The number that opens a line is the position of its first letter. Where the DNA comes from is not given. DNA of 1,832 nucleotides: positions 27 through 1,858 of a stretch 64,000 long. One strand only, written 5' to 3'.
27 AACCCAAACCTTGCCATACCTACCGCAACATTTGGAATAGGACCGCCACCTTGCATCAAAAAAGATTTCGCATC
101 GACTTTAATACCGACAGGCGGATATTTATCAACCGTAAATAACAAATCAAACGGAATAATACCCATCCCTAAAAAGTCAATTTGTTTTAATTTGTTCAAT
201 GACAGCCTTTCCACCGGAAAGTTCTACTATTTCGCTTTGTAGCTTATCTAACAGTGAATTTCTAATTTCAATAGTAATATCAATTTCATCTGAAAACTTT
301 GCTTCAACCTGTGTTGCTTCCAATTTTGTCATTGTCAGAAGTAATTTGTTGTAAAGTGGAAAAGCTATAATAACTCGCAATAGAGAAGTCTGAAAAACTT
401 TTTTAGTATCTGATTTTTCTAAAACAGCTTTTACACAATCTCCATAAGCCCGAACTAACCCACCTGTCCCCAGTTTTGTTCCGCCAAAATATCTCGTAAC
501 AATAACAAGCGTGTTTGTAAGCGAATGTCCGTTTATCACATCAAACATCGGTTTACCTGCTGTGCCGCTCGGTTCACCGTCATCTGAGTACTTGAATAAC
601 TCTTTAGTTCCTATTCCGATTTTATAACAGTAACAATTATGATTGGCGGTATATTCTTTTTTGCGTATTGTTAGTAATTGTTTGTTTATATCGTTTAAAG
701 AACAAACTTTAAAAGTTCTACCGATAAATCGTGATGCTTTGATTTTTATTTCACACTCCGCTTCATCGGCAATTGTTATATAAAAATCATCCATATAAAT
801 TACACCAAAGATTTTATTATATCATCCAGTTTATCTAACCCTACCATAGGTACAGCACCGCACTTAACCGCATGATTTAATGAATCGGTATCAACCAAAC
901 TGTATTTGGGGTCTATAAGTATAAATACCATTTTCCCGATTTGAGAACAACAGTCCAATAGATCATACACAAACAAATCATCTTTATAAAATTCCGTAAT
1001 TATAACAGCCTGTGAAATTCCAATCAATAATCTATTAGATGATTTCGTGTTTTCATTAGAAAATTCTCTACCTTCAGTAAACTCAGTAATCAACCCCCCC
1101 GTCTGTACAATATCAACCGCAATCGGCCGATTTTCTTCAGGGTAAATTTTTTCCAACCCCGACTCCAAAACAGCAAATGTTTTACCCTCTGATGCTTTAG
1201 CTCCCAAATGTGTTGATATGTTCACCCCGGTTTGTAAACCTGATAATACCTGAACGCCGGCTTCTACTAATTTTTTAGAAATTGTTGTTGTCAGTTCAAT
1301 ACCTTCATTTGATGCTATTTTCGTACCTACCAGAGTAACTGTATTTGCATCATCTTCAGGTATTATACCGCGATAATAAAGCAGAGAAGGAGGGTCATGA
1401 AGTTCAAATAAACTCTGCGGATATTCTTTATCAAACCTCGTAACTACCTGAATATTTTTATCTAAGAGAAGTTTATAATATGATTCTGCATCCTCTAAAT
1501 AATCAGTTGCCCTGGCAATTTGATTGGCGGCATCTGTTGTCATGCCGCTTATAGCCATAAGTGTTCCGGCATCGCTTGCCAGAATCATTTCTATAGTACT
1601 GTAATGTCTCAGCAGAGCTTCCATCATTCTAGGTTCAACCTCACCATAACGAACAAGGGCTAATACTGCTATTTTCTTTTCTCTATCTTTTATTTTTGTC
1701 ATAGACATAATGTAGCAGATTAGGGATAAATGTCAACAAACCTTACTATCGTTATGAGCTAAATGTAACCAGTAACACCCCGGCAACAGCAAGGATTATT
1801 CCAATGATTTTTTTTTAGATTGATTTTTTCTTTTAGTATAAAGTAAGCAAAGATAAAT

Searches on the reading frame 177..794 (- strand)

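Call 73: search_protein_families(library=pfam, proteins=[window:177-794:-], max_evalue=0.00001)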
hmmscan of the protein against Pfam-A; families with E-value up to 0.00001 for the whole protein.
window:177-794:- (205 aa): 1 family
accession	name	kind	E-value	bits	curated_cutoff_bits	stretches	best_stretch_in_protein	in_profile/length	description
PF01205.25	UPF0029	-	1.1e-35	122.3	27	1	19-125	1-107/107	Uncharacterized protein family UPF0029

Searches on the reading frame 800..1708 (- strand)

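Call 73: search_protein_families(library=pfam, proteins=[window:800-1708:-], max_evalue=0.00001)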
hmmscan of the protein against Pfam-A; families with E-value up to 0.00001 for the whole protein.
window:800-1708:- (302 aa): 1 family
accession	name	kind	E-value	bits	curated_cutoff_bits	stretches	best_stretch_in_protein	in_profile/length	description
PF02481.21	DNA_processg_A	-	8.9e-39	133.3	29.6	1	83-240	4-164/212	DNA recombination-mediator protein A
